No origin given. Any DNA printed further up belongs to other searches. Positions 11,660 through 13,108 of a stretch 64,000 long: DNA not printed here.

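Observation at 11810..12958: Enolase-superfamily (MR/MLE) enzyme as first gene of the betaine operon hints at a proline-betaine or hydroxyproline-betaine type substrate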

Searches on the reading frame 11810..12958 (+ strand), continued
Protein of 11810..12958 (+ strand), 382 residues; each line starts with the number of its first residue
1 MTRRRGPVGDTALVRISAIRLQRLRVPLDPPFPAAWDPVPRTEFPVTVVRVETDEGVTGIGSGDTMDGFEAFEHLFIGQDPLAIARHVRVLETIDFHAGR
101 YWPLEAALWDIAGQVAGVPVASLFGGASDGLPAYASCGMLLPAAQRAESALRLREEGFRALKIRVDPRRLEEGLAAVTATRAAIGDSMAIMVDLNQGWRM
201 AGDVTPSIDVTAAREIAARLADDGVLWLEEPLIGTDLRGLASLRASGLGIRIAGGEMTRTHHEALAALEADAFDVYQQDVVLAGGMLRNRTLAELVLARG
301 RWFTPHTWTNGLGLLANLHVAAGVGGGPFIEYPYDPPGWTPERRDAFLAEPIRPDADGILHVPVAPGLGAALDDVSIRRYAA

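Call 49: find_related_loci(query=A1, collection=metagenome_contigs, flank=10000)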
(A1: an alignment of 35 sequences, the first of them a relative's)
Query A1 (374 aa) in metagenome_contigs; peptide patterns used: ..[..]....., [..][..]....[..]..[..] (x = any residue, [..] = any of these).
600 stretches matched a pattern (row limit reached: there are more); 575 encode a relative of the query (tblastn E <= 1e-3); the best 80 are kept; 80 distinct loci.
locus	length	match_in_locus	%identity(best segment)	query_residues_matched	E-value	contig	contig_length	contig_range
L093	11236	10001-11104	66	3-374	2e-170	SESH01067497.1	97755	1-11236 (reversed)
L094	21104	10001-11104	68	3-374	7e-170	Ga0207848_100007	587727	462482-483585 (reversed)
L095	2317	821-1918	66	3-374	6e-178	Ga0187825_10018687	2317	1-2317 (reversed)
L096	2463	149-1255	66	3-374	7e-176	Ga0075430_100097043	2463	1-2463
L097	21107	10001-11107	66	2-374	2e-164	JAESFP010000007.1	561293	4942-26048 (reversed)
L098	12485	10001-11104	65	3-374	6e-164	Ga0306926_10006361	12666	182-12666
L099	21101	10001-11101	64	3-373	6e-162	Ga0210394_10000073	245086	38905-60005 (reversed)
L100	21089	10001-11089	65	7-373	1e-161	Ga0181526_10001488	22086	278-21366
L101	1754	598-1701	64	3-374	3e-175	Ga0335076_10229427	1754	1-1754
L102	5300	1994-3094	62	3-373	5e-160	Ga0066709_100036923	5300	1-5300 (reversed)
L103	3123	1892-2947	63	2-374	1e-162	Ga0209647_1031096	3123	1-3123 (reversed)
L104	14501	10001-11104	62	2-373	2e-152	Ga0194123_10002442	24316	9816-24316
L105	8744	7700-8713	64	3-345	6e-152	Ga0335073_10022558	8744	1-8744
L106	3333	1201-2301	59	3-373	6e-149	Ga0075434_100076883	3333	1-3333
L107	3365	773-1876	58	2-371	3e-145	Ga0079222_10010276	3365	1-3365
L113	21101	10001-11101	53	3-373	5e-123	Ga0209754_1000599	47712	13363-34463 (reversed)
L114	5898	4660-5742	48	3-368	7e-104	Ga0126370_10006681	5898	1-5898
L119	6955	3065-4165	45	3-374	4e-98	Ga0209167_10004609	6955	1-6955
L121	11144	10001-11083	47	1-365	1e-96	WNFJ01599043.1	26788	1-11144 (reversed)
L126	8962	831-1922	45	2-369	4e-94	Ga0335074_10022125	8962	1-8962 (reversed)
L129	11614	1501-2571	44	3-364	6e-93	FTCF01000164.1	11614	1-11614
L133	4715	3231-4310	48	3-366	3e-92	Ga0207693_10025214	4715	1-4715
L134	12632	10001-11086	44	2-369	3e-91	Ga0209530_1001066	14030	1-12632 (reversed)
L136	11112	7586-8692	44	2-374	5e-91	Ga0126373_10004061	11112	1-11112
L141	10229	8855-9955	43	3-373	4e-90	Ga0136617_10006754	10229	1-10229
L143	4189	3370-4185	47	3-279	2e-74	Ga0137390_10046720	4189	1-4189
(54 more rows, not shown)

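Call 55: search_protein_families(library=pfam, proteins=[L129:4154-5149:+, L129:6339-7844:+, L129:7747-8538:+, L129:8542-10731:-, L134:7960-9402:+, L121:8061-9413:+, L121:6887-8023:+, L126:4121-5785:+, L126:5718-7049:+, L126:6992-8419:+], max_evalue=0.0001)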
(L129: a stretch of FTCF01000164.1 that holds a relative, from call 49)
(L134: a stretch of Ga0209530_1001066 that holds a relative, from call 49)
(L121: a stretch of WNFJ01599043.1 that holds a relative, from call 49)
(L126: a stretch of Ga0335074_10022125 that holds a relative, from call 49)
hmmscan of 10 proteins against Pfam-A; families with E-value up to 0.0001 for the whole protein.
L129:4154-5149:+ (331 aa): 4 families
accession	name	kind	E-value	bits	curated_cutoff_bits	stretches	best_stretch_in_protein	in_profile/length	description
PF03446.21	NAD_binding_2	-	2.3e-47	161.5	21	1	25-185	1-159/161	NAD binding domain of 6-phosphogluconate dehydrogenase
PF14833.11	NAD_binding_11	-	5.5e-31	107.8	30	1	189-310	1-122/122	NAD-binding of NADP-dependent 3-hydroxyisobutyrate dehydrogenase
PF03807.23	F420_oxidored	-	1.1e-08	36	21.6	1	25-96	1-75/94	NADP oxidoreductase coenzyme F420-dependent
PF02826.25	2-Hacid_dh_C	-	2.8e-06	27.3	25.1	1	24-92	37-104/178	D-isomer specific 2-hydroxyacid dehydrogenase, NAD binding domain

L129:6339-7844:+ (501 aa): 1 family
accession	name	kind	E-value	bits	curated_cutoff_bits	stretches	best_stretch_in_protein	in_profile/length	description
PF00171.27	Aldedh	-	4.3e-156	520.5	23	1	35-494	1-460/461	Aldehyde dehydrogenase family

L129:7747-8538:+ (263 aa): 3 families
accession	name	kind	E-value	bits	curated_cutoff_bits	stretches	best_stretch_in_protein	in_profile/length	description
PF00106.31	adh_short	-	3.4e-38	131.5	26.6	1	41-225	3-190/195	short chain dehydrogenase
PF13561.12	adh_short_C2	-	1.1e-28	100.8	27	1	48-230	6-190/236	Enoyl-(Acyl carrier protein) reductase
PF08659.16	KR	-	1.4e-05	25.5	22.6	1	41-201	3-166/180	KR domain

L129:8542-10731:- (729 aa): 2 families
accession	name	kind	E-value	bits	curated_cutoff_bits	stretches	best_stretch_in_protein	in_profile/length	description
PF00912.28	Transgly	-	2.9e-60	203.2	27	1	82-269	2-177/178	Transglycosylase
PF00905.27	Transpeptidase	-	4.6e-15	56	22.1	1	549-654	158-266/299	Penicillin binding protein transpeptidase domain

L134:7960-9402:+ (480 aa): 1 family
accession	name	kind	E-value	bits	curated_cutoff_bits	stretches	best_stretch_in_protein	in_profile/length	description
PF00221.24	Lyase_aromatic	-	5.4e-112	375.3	27.3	1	10-449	1-466/466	Aromatic amino acid lyase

L121:8061-9413:+ (450 aa): 3 families
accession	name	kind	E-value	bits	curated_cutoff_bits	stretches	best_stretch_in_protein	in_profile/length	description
PF01266.30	DAO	-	3.8e-32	112.6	27.9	1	9-257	2-241/353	FAD dependent oxidoreductase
PF13450.12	NAD_binding_8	-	1.6e-05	25.5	21.9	0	11-45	1-27/68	NAD(P)-binding Rossmann-like domain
PF13454.12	NAD_binding_9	-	5.6e-05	23.6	21.8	0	10-52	1-39/155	FAD-NAD(P)-binding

L121:6887-8023:+ (378 aa): 1 family
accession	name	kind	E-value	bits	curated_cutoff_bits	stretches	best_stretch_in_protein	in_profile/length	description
PF02574.22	S-methyl_trans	-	2.2e-42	146.3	22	1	76-341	26-282/283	Homocysteine S-methyltransferase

L126:4121-5785:+ (554 aa): 3 families
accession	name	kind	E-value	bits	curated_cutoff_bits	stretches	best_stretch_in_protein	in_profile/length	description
PF17392.7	Urocanase_C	-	3.7e-94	314.1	23.6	1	350-544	1-195/196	Urocanase C-terminal domain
PF01175.24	Urocanase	-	5.6e-85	284.7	23.2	1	140-347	1-209/209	Urocanase Rossmann-like domain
PF17391.7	Urocanase_N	-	7.7e-61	204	23.2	1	11-137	1-127/127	Urocanase N-terminal domain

L126:5718-7049:+ (443 aa): 2 families
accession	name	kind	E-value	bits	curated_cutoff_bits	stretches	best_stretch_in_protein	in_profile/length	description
PF01546.33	Peptidase_M20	-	2.4e-23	83.5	24.6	1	111-438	2-205/206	Peptidase family M20/M25/M40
PF04389.22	Peptidase_M28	-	1.4e-07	31.9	21.3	1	106-174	12-76/193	Peptidase family M28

L126:6992-8419:+ (475 aa): 1 family
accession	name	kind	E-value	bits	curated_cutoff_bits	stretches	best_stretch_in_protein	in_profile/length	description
PF01979.26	Amidohydro_1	-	3.1e-32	112.6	25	1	71-448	3-343/345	Amidohydrolase family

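Call 56: search_protein_families(library=ncbifam, proteins=[L134:9432-10004:+, L121:9417-10004:+, L126:316-834:+, L134:7960-9402:+, L121:6887-8023:+, L121:8061-9413:+, L129:4154-5149:+, L129:15-983:+], max_evalue=1e-8)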
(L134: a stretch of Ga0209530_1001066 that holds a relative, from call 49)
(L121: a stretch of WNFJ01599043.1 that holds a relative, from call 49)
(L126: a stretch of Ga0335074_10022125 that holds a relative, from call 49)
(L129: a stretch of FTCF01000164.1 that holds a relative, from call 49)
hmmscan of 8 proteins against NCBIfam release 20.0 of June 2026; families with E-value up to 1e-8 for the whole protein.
L134:9432-10004:+ (190 aa): 2 families
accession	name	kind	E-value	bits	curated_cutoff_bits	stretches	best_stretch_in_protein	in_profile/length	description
TIGR03126.1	one_C_fae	equivalog_domain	5.3e-43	146.9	118.05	1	5-163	2-160/160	formaldehyde-activating enzyme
NF009833.0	PRK13307.1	equivalog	4.9e-33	114.6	274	1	4-157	2-155/392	bifunctional 5,6,7,8-tetrahydromethanopterin hydro-lyase/3-hexulose-6-phosphate synthase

L121:9417-10004:+ (195 aa): 2 families
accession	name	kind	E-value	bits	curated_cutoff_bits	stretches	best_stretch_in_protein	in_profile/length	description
TIGR03126.1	one_C_fae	equivalog_domain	1.1e-41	142.5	118.05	1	7-163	2-158/160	formaldehyde-activating enzyme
NF009833.0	PRK13307.1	equivalog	7.4e-32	110.7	274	1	6-162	2-158/392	bifunctional 5,6,7,8-tetrahydromethanopterin hydro-lyase/3-hexulose-6-phosphate synthase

L126:316-834:+ (172 aa): 2 families
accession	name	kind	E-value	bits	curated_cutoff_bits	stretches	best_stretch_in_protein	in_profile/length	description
TIGR03126.1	one_C_fae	equivalog_domain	3.8e-46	157.1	118.05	1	10-165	2-157/160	formaldehyde-activating enzyme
NF009833.0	PRK13307.1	equivalog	1.6e-36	126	274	1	9-163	2-156/392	bifunctional 5,6,7,8-tetrahydromethanopterin hydro-lyase/3-hexulose-6-phosphate synthase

L134:7960-9402:+ (480 aa): 8 families
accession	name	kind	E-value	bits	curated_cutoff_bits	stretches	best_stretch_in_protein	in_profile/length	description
NF006871.0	PRK09367.1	subfamily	3.3e-98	329.6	524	2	164-478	187-499/505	histidine ammonia-lyase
TIGR01225.1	hutH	equivalog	1.7e-93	313.8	539.15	2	164-476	184-494/506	histidine ammonia-lyase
TIGR04475.1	Phe_D_beta_mut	equivalog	4.1e-58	197.3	800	2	166-471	188-509/510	phenylalanine aminomutase (D-beta-phenylalanine forming)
TIGR03832.1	Tyr_2_3_mutase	equivalog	7.8e-57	192.9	501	2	250-470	288-506/507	tyrosine 2,3-aminomutase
NF041222.1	BagA_FevW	exception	2.1e-55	188.3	1000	1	5-477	3-520/529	bagremycin/ferroverdin biosynthesis tyrosine ammonia-lyase BagA/FevW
TIGR01226.1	phe_am_lyase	equivalog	3.7e-46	157.7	519.15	2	161-432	223-502/680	phenylalanine ammonia-lyase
TIGR04473.1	taxol_Phe_23mut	exception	3.9e-32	111.3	1250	2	160-434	218-500/687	phenylalanine aminomutase (L-beta-phenylalanine forming)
NF053541.1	FlxA_rubin_TAL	equivalog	4.5e-32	111.1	700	2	252-470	277-495/498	flexirubin biosynthesis tyrosine ammonia-lyase FlxA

L121:6887-8023:+ (378 aa): 5 families
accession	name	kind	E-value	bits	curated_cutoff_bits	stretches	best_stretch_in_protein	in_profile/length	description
NF006396.0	PRK08645.1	equivalog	3.3e-44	151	453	1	70-269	31-230/611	bifunctional homocysteine S-methyltransferase/methylenetetrahydrofolate reductase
NF005718.0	PRK07534.1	equivalog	2e-25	89.8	338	1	42-257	6-227/337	betaine--homocysteine S-methyltransferase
TIGR02082.1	metH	equivalog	2.5e-20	71.8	1010.85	1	77-349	45-319/1182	methionine synthase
NF007020.0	PRK09485.1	equivalog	3.3e-15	55.9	215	1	43-269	5-247/306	homocysteine S-methyltransferase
NF007024.0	PRK09490.1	equivalog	2.4e-14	52.1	1497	1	77-356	61-341/1234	methionine synthase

L121:8061-9413:+ (450 aa): 3 families
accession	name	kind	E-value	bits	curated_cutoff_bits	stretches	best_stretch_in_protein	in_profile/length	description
TIGR01373.1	soxB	subfamily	2.8e-15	56.1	529.45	1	9-216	33-235/407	sarcosine oxidase subunit beta family protein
NF008425.0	PRK11259.1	equivalog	5.7e-10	38.7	257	0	9-231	7-215/377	N-methyl-L-tryptophan oxidase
TIGR02352.1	thiamin_ThiO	equivalog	5.8e-09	35.5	250.8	1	10-227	2-213/351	glycine oxidase ThiO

L129:4154-5149:+ (331 aa): 10 families
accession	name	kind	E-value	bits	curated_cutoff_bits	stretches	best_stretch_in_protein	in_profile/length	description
TIGR01505.1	tartro_sem_red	equivalog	3.4e-63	213.6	340.75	1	25-296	1-269/291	2-hydroxy-3-oxopropionate reductase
NF008592.0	PRK11559.1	equivalog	4e-61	206.9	397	1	24-317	3-293/296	2-hydroxy-3-oxopropionate reductase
TIGR01692.1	HIBADH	equivalog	1.5e-58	198.5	291.6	1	28-294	1-271/288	3-hydroxyisobutyrate dehydrogenase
NF012005.0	PRK15461.1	equivalog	6.3e-50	170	348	1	24-295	2-271/298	sulfolactaldehyde 3-reductase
NF043037.1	ThreonDh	equivalog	8.3e-47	160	350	1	24-318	3-292/297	L-threonate dehydrogenase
NF011633.0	PRK15059.1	equivalog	1.5e-40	139.2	451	1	25-295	2-268/292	2-hydroxy-3-oxopropionate reductase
NF007161.0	PRK09599.1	subfamily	3.1e-20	72.6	271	1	25-213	2-191/302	NADP-dependent phosphogluconate dehydrogenase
TIGR00872.1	gnd_rel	equivalog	3.3e-14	52.8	297.2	1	25-274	2-234/299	phosphogluconate dehydrogenase (NAD(+)-dependent, decarboxylating)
NF006765.0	PRK09287.1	equivalog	1.3e-10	40.8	413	1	24-212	4-200/476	NADP-dependent phosphogluconate dehydrogenase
TIGR00873.1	gnd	equivalog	4.7e-10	38.9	426.7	1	26-212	2-196/467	decarboxylating NADP(+)-dependent phosphogluconate dehydrogenase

L129:15-983:+ (322 aa): 1 family
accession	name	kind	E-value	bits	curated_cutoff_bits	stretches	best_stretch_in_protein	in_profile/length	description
NF049931.1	GlyBetbindOsmF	equivalog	2.7e-49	167.8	400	1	62-321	13-281/283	glycine betaine ABC transporter substrate-binding protein OsmF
